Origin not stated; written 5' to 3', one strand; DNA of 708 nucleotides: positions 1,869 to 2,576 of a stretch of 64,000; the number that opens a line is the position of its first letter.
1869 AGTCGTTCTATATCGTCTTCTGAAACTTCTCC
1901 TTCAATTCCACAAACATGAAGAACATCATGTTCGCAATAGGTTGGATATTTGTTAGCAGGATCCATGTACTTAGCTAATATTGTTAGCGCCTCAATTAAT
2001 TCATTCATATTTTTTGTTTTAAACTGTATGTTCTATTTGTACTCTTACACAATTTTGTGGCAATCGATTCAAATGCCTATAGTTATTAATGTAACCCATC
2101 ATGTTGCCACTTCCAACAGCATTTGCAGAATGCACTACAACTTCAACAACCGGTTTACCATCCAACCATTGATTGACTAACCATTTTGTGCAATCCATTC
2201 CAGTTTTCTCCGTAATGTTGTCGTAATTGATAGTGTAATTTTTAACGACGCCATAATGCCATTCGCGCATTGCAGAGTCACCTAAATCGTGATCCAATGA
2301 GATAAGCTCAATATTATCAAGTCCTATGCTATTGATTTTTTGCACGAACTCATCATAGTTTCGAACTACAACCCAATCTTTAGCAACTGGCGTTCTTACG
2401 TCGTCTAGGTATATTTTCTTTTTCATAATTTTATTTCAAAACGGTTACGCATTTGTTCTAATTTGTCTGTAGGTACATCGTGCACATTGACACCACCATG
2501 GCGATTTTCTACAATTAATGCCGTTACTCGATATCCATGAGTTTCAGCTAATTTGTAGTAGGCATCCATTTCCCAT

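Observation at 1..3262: Complete RNA-repair cassette: Rnl2/Rnl5-like ligase, CCA-adding enzyme, cREC-like domain and a T4 Pnkp split into separate kinase and phosphatase genes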

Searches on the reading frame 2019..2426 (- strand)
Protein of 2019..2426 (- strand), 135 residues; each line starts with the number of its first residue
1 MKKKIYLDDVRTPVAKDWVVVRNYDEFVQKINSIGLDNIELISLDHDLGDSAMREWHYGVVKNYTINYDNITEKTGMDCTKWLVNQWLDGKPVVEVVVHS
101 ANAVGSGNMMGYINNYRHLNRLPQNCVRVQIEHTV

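Call 6: search_protein_families(library=pfam, proteins=[window:2019-2426:-], max_evalue=0.1)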
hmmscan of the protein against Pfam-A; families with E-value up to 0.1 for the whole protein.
window:2019-2426:- (135 aa): 1 family
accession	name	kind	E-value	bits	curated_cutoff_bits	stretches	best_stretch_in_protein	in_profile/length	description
PF20274.4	cREC_REC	-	4.8e-22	78.9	27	1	4-115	2-88/88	Cyclic-phosphate processing Receiver domain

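Call 7: search_protein_families(library=phrogs, proteins=[window:2019-2426:-], max_evalue=0.01)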
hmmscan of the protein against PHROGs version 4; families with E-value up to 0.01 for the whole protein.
window:2019-2426:- (135 aa): 1 family
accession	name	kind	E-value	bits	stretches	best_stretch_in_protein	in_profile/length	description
phrog_1479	-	unknown function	5.6e-27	95.5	1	1-119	4-106/124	-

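Call 24: search_solved_structures(query=window:2019-2426:-, max_evalue=10, show_alignments=1)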
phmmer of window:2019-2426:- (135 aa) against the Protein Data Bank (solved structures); distinct sequences matched with E-value up to 10: 1.
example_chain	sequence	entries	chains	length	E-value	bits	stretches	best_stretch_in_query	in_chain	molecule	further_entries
4hkg_A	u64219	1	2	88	0.26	14.6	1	8-62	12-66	Phosphopantetheine attachment site family protein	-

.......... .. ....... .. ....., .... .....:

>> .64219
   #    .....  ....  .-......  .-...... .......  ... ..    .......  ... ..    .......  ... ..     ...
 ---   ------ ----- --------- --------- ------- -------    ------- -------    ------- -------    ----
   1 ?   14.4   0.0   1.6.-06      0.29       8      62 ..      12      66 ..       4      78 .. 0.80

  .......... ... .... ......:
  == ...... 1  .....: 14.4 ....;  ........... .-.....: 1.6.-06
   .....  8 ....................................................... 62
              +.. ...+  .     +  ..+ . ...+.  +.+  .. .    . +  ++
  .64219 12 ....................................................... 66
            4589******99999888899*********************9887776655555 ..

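Call 37: find_homologous_proteins(query=window:2019-2426:-, max_evalue=0.001)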
Query window:2019-2426:- (135 aa): 4124 proteins with E <= 0.001 among 4133 candidates; the best 120 are listed.
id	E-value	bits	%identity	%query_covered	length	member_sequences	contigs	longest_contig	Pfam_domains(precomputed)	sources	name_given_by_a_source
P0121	7.8e-83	293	96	100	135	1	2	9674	PF20274.5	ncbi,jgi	jgi:hypothetical protein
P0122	5.3e-79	281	90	100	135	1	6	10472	PF20274.5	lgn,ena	-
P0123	8.7e-77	274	89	99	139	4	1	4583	PF20274.5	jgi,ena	jgi:hypothetical protein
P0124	1.6e-76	273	87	99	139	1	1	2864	PF20274.5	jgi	jgi:hypothetical protein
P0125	2.7e-76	272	87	100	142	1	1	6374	PF20274.5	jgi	jgi:hypothetical protein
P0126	3.3e-76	272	87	100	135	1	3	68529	PF20274.5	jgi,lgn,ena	-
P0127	3.5e-76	272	89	100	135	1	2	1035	PF20274.5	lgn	-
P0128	3.6e-76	272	89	100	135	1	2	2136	PF20274.5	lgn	-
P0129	3.6e-76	272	89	99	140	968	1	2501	PF20274.5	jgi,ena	jgi:hypothetical protein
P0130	8.5e-76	271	87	100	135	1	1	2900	PF20274.5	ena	-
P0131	1.4e-75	270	86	100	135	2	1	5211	PF20274.5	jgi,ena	jgi:hypothetical protein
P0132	1.8e-75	269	87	100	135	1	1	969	PF20274.5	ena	-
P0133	1.9e-75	269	88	99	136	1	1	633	PF20274.5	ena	-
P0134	1.9e-75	269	87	100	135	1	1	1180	PF20274.5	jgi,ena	-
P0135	2.8e-75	269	86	100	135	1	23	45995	PF20274.5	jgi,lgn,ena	jgi:hypothetical protein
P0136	3.2e-75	269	84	100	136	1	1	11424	PF20274.5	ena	-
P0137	4.6e-75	268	86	100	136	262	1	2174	PF20274.5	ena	-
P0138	9.0e-75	267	85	100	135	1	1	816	PF20274.5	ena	-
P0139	1.0e-74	267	84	100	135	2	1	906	PF20274.5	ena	-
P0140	1.0e-74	267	85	100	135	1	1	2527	PF20274.5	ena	-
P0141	1.1e-74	267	85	100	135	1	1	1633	PF20274.5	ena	-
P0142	2.0e-74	266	87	99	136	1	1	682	PF20274.5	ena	-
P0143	2.0e-74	266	86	100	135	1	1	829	PF20274.5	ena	-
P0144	4.1e-74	265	84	99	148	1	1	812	PF20274.5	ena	-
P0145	4.4e-74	265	82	100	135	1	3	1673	PF20274.5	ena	-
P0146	7.2e-74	264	84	100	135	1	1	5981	PF20274.5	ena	-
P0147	8.2e-74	264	84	100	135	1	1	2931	PF20274.5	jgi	jgi:hypothetical protein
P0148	8.8e-74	264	83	100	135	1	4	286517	PF20274.5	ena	-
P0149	9.1e-74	264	82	100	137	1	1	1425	PF20274.5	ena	-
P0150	9.2e-74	264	81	100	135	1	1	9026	PF20274.5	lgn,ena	-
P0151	9.9e-74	264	83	99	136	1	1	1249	PF20274.5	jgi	jgi:hypothetical protein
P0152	1.0e-73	264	86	98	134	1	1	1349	PF20274.5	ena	-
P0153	1.1e-73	264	86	100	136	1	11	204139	PF20274.5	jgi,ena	jgi:hypothetical protein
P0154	1.1e-73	264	84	100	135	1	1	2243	PF20274.5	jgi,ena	jgi:hypothetical protein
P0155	1.1e-73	264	86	100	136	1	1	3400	PF20274.5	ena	-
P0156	1.4e-73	263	81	100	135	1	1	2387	PF20274.5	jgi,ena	jgi:hypothetical protein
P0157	1.8e-73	263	83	99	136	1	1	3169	PF20274.5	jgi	jgi:5-formaminoimidazole-4-carboxamide-1-beta-D-ribofuranosyl 5'-monophosphate synthetase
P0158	1.8e-73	263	86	100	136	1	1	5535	PF20274.5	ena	-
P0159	1.8e-73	263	85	100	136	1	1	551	PF20274.5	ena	-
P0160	2.2e-73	263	81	100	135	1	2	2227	PF20274.5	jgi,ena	-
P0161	2.5e-73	263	82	99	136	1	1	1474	PF20274.5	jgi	jgi:hypothetical protein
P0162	2.8e-73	262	83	100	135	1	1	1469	PF20274.5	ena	-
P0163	2.9e-73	262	83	100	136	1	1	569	PF20274.5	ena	-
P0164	4.0e-73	262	80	100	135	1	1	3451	PF20274.5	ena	-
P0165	5.2e-73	261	83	100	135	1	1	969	PF20274.5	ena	-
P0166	5.4e-73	261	80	100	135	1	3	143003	PF20274.5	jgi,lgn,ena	jgi:hypothetical protein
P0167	6.2e-73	261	82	100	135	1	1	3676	PF20274.5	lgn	-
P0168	6.5e-73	261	82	99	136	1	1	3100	PF20274.5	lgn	-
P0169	6.7e-73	261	83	100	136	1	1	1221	PF20274.5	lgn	-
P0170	7.0e-73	261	83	99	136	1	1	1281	PF20274.5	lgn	-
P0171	8.1e-73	261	81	100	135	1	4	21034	PF20274.5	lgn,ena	-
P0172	8.2e-73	261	82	100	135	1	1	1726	PF20274.5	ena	-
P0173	9.6e-73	261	84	99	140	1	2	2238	PF20274.5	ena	-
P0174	1.0e-72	261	83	99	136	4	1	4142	PF20274.5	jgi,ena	-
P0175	1.7e-72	260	85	96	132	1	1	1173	PF20274.5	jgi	jgi:hypothetical protein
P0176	1.7e-72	260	83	99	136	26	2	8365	PF20274.5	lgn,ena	-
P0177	1.8e-72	260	83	100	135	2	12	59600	PF20274.5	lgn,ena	-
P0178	1.8e-72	260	83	100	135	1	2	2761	PF20274.5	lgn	-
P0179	2.3e-72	259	81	99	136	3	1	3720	PF20274.5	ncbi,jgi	jgi:hypothetical protein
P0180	2.8e-72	259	83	98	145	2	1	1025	PF20274.5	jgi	-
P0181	3.1e-72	259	81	100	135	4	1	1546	PF20274.5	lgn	-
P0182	3.2e-72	259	82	99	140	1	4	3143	PF20274.5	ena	-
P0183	3.9e-72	259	82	100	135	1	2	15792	PF20274.5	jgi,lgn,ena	jgi:hypothetical protein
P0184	4.1e-72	259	82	100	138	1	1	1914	PF20274.5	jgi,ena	-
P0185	4.1e-72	259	84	99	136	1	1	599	PF20274.5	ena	-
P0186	4.5e-72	258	83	100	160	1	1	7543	PF20274.5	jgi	jgi:hypothetical protein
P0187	4.6e-72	258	82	100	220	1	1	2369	PF20274.5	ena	-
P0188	4.9e-72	258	81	99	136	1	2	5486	PF20274.5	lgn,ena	-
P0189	5.7e-72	258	82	100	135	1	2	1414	PF20274.5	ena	-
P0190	7.0e-72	258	82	99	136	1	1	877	PF20274.5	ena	-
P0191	7.4e-72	258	81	100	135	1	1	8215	PF20274.5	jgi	jgi:hypothetical protein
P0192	7.5e-72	258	81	99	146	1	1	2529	PF20274.5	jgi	-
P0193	9.9e-72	257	82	100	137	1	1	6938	PF20274.5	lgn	-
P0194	1.0e-71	257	84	96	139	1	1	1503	PF20274.5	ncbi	-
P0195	1.0e-71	257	81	100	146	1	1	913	PF20274.5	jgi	jgi:hypothetical protein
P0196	1.1e-71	257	82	99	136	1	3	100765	PF20274.5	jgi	jgi:hypothetical protein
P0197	1.3e-71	257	82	100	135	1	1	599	PF20274.5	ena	-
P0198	1.3e-71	257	82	100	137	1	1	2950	PF20274.5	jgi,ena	jgi:hypothetical protein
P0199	1.4e-71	257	81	98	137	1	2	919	PF20274.5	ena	-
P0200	1.5e-71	257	81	100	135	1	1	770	PF20274.5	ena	-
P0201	1.6e-71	257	82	100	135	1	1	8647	PF20274.5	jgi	jgi:hypothetical protein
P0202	1.6e-71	257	84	99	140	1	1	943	PF20274.5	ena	-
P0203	1.8e-71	257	81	100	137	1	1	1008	PF20274.5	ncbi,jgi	jgi:hypothetical protein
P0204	1.9e-71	256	81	100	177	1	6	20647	PF20274.5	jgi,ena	jgi:hypothetical protein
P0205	2.0e-71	256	81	98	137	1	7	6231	PF20274.5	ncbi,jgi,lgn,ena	jgi:hypothetical protein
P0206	2.1e-71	256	81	100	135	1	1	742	PF20274.5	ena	-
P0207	2.3e-71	256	83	100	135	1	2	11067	PF20274.5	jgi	jgi:hypothetical protein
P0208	2.3e-71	256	81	100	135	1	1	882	PF20274.5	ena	-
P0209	2.3e-71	256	80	100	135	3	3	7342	PF20274.5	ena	-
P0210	2.4e-71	256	81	100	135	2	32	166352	PF20274.5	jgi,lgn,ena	jgi:hypothetical protein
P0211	2.5e-71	256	80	100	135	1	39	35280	PF20274.5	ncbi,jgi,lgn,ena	jgi:hypothetical protein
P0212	2.6e-71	256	81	100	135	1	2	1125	PF20274.5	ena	-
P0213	2.7e-71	256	84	99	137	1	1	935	PF20274.5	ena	-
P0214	2.9e-71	256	82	99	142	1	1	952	PF20274.5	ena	-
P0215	3.3e-71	256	81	98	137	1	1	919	PF20274.5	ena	-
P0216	3.7e-71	255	79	100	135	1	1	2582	PF20274.5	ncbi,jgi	jgi:hypothetical protein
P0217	4.0e-71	255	82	98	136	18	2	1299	PF20274.5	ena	-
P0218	4.0e-71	255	81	100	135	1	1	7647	PF20274.5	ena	-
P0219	4.4e-71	255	82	100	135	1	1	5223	PF20274.5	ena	-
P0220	4.9e-71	255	82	100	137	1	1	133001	PF20274.5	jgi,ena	jgi:hypothetical protein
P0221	5.0e-71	255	80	99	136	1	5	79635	PF20274.5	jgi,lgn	jgi:hypothetical protein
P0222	5.6e-71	255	80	100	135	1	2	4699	PF20274.5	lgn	-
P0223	6.0e-71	255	81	100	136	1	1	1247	PF20274.5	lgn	-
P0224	6.0e-71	255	81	100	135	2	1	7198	PF20274.5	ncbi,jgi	jgi:hypothetical protein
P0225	6.2e-71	255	80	100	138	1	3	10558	PF20274.5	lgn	-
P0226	6.5e-71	255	81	100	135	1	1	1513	PF20274.5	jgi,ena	jgi:hypothetical protein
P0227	6.7e-71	255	81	100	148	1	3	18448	PF20274.5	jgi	jgi:hypothetical protein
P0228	6.8e-71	255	81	99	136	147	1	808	PF20274.5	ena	-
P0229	7.1e-71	255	82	100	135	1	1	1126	PF20274.5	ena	-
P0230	7.3e-71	255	81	100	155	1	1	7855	PF20274.5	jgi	-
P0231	7.4e-71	255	81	100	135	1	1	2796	PF20274.5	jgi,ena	-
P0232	7.6e-71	254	79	100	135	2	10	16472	PF20274.5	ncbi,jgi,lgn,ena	jgi:hypothetical protein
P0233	8.4e-71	254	81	100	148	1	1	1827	PF20274.5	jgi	-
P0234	9.0e-71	254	79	100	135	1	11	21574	PF20274.5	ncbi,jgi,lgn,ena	jgi:hypothetical protein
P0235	9.0e-71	254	79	100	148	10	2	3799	PF20274.5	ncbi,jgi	jgi:hypothetical protein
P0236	9.7e-71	254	80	100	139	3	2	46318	PF20274.5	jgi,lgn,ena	jgi:hypothetical protein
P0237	9.8e-71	254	84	99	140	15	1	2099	PF20274.5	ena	-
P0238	9.9e-71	254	81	100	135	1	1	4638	PF20274.5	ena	-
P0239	1.1e-70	254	81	100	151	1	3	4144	PF20274.5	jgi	jgi:hypothetical protein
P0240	1.1e-70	254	81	100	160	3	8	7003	PF20274.5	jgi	jgi:hypothetical protein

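Call 51: search_dna_similar(query=window:2019-2426:-, collection=phages, mode=protein, max_rows=25, rows=spread)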
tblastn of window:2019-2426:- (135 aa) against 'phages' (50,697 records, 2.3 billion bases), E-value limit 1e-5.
Records with a match: 70; places in all: 70; records where one place covers at least 80% of the query: 70.
Best place of each record, by identity: 60-80% 2; <60% 68.
By first word of the organism name: Aeromonas 22; Klebsiella 9; Erwinia 7; Cellulophaga 7; uncultured 5; Yersinia 4; Xanthomonas 3; Escherichia 3; Flavobacterium 2; Serratia 2; and 4 more.
By host as written in the record: - 10; Aeromonas salmonicida 7; Aeromonas salmonicida subsp. salmonicida 6; Klebsiella pneumoniae 5; Erwinia amylovora 3; Erwinia amylovora SNUABM_01 3; Aeromonas hydrophila 3; Flavobacterium sp. LMO8 2; and 23 more.
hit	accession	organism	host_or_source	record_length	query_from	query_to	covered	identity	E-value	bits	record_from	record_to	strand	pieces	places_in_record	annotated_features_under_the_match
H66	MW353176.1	Flavobacterium phage vB_FspM_immuto_3-5A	Flavobacterium sp. LMO8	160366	1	135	100%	76.3%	4e-65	218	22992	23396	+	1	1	hypothetical protein (x2)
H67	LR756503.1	uncultured phage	metagenomic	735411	1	122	90%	36.3%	2e-13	71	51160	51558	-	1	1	record has no annotation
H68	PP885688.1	Tunturiibacter phage Tunturi_5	Tunturiibacter psychrotolerans X4BP1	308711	1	128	95%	34.4%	8e-10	61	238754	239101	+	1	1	nudix hydrolase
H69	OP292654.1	Xanthomonas phage XbC2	Xanthomonas vesicatoria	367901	4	115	83%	36.1%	3e-8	56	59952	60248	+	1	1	nudix hydrolase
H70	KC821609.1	Cellulophaga phage phi17:2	Cellulophaga baltica #17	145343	5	116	83%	35.7%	3e-8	56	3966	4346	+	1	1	hypothetical protein (x2)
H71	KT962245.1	Cellulophaga phage phi4:1_13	Cellulophaga baltica #13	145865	5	116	83%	35.7%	3e-8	56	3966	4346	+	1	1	hypothetical protein (x2)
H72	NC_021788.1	Cellulophaga phage phi4:1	Cellulophaga baltica #4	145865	5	116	83%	35.7%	3e-8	56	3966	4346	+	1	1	hypothetical protein (x2)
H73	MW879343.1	Erwinia phage pEa_SNUABM_44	Erwinia amylovora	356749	4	115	83%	35.6%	3e-8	56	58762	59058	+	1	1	hypothetical protein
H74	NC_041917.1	Serratia phage BF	Serratia marcescens UCC2017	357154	4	115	83%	35.6%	3e-8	56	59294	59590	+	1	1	nudix hydrolase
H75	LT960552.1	Yersinia phage fHe-Yen9-03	-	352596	4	115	83%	33.6%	7e-7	52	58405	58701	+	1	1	g110: hypothetical protein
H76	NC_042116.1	Yersinia phage fHe-Yen9-04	-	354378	4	115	83%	33.6%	7e-7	52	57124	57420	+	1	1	g106: nudix hydrolase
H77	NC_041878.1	Pectobacterium phage vB_PcaM_CBB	Pectobacterium carotovorum subsp. ...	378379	4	115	83%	32.8%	1e-6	52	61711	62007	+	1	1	nudix hydrolase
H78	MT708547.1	Klebsiella phage Muenster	Klebsiella pneumoniae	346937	1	113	84%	32.2%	2e-6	51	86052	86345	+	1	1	hypothetical protein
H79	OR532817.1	Klebsiella phage RCIP0023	Klebsiella pneumoniae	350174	1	113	84%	32.2%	2e-6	51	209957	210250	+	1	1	hypothetical protein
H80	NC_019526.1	Klebsiella phage vB_KleM_RaK2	Klebsiella sp.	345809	1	113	84%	32.2%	2e-6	51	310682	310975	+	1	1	hypothetical protein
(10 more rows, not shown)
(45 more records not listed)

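Call 52: get_annotated_region(hit=H66, flank=8000)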
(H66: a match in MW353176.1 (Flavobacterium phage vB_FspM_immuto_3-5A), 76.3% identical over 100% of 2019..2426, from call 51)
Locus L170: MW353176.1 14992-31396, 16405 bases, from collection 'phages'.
description: Flavobacterium phage vB_FspM_immuto_3-5A, complete genome.
organism: Flavobacterium phage vB_FspM_immuto_3-5A (NCBI taxid 2801478)
taxonomy: Viruses; Duplodnaviria; Heunggongvirae; Uroviricota; Caudoviricetes; Immutovirus
host: Flavobacterium sp. LMO8; source: Baltic Sea mesocosm; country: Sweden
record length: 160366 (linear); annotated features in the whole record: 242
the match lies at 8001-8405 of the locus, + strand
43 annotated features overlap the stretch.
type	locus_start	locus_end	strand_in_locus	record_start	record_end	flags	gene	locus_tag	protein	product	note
CDS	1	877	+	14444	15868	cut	-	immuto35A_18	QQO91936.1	hypothetical protein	-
CDS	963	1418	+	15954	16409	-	-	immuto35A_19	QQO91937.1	hypothetical protein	-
CDS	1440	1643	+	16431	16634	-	-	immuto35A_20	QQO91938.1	hypothetical protein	-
CDS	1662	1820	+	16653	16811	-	-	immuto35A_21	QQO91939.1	hypothetical protein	-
CDS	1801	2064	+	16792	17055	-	-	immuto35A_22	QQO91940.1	thioredoxin domain-containing protein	-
CDS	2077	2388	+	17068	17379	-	-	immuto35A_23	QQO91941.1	hypothetical protein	-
CDS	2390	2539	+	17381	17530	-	-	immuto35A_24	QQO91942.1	hypothetical protein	-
CDS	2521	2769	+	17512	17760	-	-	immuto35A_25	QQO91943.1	hypothetical protein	-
CDS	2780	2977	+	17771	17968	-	-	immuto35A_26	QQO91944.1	hypothetical protein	-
CDS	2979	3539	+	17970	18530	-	-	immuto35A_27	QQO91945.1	hypothetical protein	-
CDS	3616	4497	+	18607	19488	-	-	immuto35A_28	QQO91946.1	7-cyano-7-deazaguanine synthase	7-cyano-7-deazaguanine synthase (queuosine biosynthesis), QueC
CDS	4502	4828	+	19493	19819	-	-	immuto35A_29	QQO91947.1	hypothetical protein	-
CDS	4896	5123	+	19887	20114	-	-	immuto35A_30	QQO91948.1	YcfL protein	Uncharacterized conserved protein, YcfL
CDS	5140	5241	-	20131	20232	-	-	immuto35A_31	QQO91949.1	hypothetical protein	-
tRNA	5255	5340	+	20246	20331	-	-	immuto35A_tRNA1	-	tRNA-Cys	-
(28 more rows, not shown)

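Call 66: predict_structure(alignment_id=A4)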
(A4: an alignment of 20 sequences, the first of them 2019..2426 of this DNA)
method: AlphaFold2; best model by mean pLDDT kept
length: 135 residues; sequences in the alignment: 20
mean_pLDDT: 79.9   pTM: 0.76
mean pLDDT of the five models: 79.9, 78.1, 77.3, 76.4, 73.6
residues with pLDDT >= 90: 41; 70-90: 68; 50-70: 18; < 50: 8
segments of 3 or more residues with pLDDT < 50: 128-135
pLDDT, mean of each block of 10 residues (from residue 1): 88 81 94 95 83 71 68 87 91 87 79 78 55 40
secondary structure, 60 per line:
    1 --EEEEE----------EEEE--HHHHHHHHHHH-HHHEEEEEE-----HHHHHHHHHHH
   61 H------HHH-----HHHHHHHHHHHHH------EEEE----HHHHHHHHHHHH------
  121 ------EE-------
elements in order: E3-7 E18-21 H24-34 E39-44 H50-61 H76-88 E95-98 H103-114

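Call 83: search_protein_families(library=ncbifam, proteins=[window:2019-2426:-], max_evalue=0.01)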
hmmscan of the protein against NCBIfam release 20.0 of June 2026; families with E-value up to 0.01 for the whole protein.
window:2019-2426:- (135 aa): 0 families
